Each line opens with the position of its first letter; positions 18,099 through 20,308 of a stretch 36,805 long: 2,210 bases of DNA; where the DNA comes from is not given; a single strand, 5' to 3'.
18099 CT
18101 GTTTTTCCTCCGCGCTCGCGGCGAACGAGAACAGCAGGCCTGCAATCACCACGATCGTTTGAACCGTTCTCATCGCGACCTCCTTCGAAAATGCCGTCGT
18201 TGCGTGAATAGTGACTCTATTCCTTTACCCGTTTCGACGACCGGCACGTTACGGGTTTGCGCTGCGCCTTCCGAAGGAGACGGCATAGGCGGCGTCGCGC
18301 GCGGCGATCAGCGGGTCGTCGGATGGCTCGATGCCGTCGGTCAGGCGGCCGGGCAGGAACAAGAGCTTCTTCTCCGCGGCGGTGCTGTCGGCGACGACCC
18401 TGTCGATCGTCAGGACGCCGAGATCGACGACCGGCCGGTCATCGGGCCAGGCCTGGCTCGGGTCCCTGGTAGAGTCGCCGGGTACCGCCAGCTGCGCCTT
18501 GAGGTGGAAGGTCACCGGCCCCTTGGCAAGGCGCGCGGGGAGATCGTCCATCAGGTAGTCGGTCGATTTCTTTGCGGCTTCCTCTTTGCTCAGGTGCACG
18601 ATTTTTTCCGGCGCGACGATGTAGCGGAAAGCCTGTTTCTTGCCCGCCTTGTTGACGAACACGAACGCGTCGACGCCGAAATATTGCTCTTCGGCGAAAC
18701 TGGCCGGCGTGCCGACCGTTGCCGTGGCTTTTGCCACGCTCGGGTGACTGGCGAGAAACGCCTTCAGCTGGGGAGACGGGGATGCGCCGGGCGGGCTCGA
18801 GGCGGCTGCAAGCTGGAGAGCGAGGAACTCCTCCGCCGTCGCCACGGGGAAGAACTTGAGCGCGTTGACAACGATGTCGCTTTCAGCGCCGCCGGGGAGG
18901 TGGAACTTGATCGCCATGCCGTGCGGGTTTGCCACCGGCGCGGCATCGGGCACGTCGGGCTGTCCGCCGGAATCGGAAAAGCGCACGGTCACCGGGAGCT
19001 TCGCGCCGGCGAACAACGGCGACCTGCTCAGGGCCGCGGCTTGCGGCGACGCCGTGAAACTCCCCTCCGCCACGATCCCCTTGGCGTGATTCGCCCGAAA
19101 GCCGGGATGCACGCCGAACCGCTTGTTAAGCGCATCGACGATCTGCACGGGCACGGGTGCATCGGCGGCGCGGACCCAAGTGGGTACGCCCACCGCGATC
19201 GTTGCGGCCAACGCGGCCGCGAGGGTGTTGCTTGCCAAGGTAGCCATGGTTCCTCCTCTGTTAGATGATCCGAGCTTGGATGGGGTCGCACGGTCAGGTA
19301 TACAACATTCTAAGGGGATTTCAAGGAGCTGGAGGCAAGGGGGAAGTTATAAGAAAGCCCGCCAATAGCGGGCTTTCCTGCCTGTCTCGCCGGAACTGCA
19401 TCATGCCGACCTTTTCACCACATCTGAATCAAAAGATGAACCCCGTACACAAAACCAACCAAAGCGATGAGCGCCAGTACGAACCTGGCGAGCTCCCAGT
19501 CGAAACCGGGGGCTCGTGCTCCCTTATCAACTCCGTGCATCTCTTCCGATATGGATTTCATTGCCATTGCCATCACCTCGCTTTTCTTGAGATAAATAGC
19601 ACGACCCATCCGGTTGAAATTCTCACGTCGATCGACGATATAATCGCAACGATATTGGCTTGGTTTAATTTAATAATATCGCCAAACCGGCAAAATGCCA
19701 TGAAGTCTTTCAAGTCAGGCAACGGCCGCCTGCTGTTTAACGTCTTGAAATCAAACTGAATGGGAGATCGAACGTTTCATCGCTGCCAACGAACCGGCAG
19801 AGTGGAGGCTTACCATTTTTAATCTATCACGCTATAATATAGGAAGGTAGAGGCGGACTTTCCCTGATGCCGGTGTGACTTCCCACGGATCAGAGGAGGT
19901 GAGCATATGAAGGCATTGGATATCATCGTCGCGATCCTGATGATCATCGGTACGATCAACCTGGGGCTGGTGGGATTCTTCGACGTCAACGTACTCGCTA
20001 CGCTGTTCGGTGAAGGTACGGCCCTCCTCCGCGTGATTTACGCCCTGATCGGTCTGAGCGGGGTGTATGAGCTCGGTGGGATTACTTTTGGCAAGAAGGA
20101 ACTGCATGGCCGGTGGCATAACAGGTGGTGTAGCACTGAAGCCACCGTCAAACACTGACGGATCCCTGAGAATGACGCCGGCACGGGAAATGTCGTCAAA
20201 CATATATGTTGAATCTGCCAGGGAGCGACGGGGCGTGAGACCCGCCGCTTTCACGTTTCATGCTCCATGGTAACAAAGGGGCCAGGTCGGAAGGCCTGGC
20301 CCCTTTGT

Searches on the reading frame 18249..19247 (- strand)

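Call 28: search_protein_families(library=pfam, proteins=[window:18249-19247:-], max_evalue=0.001)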
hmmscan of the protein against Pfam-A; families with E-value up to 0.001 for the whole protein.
window:18249-19247:- (332 aa): 1 family
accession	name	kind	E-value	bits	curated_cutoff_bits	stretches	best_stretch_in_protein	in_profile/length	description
PF00199.24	Catalase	-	7.8e-28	98.1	25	1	51-322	45-332/383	Catalase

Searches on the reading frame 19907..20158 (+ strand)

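Call 28: search_protein_families(library=pfam, proteins=[window:19907-20158:+], max_evalue=0.001)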
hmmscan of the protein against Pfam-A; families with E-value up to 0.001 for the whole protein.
window:19907-20158:+ (83 aa): 1 family
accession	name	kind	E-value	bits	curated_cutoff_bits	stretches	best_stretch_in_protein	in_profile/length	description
PF04070.17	DUF378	-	1.9e-18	66.5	25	1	2-56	1-56/60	Domain of unknown function (DUF378)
